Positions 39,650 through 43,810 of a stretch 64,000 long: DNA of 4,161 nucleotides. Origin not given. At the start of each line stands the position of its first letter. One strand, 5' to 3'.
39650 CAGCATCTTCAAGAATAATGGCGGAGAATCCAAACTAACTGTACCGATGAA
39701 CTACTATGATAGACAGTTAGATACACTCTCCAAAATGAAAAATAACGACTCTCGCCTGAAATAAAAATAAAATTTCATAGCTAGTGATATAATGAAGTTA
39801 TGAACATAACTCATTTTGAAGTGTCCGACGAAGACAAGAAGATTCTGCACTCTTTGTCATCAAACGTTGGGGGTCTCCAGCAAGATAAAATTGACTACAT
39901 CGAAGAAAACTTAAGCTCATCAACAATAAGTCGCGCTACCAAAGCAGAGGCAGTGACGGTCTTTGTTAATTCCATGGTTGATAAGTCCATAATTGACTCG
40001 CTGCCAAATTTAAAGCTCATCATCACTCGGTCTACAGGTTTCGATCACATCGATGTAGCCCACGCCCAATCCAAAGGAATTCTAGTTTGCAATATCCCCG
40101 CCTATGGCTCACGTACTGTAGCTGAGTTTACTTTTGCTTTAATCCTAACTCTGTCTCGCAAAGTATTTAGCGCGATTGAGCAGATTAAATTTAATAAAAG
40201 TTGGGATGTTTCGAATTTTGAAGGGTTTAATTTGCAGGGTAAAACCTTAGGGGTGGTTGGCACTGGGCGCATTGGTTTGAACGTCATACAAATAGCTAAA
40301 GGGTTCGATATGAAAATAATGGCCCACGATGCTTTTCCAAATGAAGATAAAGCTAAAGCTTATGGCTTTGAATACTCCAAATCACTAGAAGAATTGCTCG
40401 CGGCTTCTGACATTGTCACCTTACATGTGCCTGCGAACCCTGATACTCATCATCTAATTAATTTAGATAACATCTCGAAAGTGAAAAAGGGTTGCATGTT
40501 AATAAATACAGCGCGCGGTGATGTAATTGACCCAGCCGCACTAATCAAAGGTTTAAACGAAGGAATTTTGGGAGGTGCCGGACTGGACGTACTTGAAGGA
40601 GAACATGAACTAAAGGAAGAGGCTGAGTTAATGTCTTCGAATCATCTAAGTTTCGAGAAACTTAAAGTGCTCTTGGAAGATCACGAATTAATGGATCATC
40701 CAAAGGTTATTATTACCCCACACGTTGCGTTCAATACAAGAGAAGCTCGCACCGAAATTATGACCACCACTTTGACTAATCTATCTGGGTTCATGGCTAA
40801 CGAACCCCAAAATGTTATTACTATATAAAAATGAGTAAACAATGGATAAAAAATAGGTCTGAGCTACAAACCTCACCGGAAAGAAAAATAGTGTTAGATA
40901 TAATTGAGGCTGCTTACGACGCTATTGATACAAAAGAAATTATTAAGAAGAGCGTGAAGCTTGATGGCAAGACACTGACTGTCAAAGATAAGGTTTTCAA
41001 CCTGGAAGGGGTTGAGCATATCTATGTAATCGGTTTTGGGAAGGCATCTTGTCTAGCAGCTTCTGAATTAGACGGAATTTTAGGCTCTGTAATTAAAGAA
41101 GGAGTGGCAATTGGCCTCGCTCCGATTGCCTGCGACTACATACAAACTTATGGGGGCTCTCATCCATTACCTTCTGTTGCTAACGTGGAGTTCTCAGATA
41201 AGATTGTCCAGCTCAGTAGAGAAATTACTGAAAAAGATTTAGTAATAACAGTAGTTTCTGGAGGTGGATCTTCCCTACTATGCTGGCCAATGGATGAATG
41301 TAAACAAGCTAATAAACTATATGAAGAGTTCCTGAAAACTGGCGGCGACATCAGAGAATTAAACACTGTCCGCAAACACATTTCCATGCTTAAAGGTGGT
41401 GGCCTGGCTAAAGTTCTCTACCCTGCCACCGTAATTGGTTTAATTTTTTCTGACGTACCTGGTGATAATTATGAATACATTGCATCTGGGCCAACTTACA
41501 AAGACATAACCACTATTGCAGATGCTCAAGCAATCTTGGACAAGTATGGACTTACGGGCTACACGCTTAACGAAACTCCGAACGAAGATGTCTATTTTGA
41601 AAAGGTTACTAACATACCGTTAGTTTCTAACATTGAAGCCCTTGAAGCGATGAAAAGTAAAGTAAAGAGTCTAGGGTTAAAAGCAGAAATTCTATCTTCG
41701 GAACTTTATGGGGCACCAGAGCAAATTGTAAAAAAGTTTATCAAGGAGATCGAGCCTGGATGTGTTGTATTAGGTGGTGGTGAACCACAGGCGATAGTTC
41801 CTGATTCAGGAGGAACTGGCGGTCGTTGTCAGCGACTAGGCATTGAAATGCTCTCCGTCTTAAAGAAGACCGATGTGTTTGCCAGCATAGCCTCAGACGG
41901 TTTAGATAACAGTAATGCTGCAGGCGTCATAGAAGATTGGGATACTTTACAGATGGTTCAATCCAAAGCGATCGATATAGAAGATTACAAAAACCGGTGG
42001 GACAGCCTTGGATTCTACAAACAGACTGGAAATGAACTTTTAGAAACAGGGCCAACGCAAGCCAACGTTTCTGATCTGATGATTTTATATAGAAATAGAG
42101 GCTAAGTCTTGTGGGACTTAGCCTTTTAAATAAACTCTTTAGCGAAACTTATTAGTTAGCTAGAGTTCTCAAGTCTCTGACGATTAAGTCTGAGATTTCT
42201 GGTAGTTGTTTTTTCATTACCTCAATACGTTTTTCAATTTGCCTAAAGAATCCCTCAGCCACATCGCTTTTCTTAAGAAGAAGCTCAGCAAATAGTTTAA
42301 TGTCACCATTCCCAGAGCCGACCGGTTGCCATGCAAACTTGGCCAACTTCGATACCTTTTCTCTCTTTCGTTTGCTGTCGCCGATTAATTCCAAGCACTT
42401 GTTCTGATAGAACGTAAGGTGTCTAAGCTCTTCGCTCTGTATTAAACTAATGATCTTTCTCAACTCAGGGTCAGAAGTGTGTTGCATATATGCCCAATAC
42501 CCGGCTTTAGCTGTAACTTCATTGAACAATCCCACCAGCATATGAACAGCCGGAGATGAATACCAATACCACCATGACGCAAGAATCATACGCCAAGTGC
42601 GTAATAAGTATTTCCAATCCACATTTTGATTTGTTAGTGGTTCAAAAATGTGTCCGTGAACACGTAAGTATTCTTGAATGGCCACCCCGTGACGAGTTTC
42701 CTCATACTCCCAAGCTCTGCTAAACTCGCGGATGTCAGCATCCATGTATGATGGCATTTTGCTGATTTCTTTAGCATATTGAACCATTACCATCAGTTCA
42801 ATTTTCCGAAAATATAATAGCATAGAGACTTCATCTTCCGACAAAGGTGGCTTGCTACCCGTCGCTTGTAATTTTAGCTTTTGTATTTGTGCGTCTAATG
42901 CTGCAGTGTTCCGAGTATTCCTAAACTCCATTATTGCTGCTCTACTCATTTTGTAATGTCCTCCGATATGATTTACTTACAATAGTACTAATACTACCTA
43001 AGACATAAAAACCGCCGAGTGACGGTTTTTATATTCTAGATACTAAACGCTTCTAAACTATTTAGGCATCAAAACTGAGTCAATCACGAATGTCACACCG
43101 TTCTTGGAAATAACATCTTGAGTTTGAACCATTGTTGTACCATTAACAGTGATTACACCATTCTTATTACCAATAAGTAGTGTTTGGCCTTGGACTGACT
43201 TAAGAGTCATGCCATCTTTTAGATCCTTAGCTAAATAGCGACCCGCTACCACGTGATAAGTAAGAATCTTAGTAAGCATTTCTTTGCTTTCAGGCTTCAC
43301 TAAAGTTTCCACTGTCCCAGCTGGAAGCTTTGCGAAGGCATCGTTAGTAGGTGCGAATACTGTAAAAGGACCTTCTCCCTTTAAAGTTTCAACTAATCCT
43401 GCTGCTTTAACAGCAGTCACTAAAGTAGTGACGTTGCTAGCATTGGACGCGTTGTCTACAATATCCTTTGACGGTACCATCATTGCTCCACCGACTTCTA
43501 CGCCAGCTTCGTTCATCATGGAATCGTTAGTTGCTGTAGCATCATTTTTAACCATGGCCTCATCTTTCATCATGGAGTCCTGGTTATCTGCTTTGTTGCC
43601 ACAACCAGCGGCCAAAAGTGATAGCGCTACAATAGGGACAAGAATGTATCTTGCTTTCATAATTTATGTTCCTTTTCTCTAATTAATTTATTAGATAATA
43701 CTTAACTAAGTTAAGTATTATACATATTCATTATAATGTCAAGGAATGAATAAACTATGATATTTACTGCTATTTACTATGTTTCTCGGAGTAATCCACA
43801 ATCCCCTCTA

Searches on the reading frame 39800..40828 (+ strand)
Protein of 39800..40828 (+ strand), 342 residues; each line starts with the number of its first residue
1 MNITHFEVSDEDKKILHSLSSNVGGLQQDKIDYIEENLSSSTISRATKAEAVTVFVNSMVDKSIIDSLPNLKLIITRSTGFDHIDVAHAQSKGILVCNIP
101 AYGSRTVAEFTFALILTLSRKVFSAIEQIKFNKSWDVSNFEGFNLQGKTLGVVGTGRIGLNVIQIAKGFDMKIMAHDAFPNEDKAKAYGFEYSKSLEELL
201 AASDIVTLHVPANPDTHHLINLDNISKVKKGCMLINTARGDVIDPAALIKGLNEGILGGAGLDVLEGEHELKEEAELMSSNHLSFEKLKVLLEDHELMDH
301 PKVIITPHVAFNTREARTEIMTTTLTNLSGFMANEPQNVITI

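Call 43: search_protein_families(library=pfam, proteins=[window:39800-40828:+], max_evalue=0.001)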
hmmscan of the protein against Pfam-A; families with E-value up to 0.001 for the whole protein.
window:39800-40828:+ (342 aa): 3 families
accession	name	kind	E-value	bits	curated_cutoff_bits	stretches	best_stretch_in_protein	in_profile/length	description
PF02826.25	2-Hacid_dh_C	-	3e-55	186.8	25.1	1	112-310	1-178/178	D-isomer specific 2-hydroxyacid dehydrogenase, NAD binding domain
PF00389.36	2-Hacid_dh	-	4.3e-30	104.6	24.6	1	15-338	14-131/134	D-isomer specific 2-hydroxyacid dehydrogenase, catalytic domain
PF03446.21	NAD_binding_2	-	1.5e-05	25.5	21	1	150-254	2-109/161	NAD binding domain of 6-phosphogluconate dehydrogenase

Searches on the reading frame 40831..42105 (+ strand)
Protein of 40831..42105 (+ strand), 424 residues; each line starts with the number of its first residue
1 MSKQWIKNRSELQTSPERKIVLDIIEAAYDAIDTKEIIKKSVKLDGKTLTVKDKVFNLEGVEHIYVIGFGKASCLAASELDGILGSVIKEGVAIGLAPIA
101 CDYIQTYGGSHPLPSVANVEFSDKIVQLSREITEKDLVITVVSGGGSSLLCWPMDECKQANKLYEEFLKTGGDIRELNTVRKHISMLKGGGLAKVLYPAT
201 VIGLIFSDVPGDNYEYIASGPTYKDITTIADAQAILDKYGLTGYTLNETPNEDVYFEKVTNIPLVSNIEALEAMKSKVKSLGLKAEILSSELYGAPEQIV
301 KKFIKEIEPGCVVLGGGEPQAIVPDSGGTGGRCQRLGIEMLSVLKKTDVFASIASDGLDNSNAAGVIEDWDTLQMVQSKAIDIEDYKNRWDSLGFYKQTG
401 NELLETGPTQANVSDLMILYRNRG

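Call 43: search_protein_families(library=pfam, proteins=[window:40831-42105:+], max_evalue=0.001)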
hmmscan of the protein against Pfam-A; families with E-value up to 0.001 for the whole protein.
window:40831-42105:+ (424 aa): 2 families
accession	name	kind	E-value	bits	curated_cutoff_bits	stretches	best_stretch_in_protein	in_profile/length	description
PF13660.11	DUF4147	-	2e-60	204.6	23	1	22-242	3-223/234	Domain of unknown function (DUF4147)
PF05161.18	MOFRL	-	1.5e-17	64.2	28.3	1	311-415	1-106/106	MOFRL family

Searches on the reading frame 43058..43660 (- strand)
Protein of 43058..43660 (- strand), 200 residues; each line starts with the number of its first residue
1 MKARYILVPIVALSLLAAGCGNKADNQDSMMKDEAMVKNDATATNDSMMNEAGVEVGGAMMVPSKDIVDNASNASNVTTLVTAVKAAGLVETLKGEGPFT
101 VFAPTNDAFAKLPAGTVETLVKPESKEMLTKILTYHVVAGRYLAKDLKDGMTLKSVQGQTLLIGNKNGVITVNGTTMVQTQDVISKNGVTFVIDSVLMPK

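Call 43: search_protein_families(library=pfam, proteins=[window:43058-43660:-], max_evalue=0.001)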
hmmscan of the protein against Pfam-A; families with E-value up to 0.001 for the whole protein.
window:43058-43660:- (200 aa): 1 family
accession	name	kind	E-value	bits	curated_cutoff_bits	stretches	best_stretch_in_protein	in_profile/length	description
PF02469.27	Fasciclin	-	1.2e-37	129.3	22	1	76-199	2-123/123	Fasciclin domain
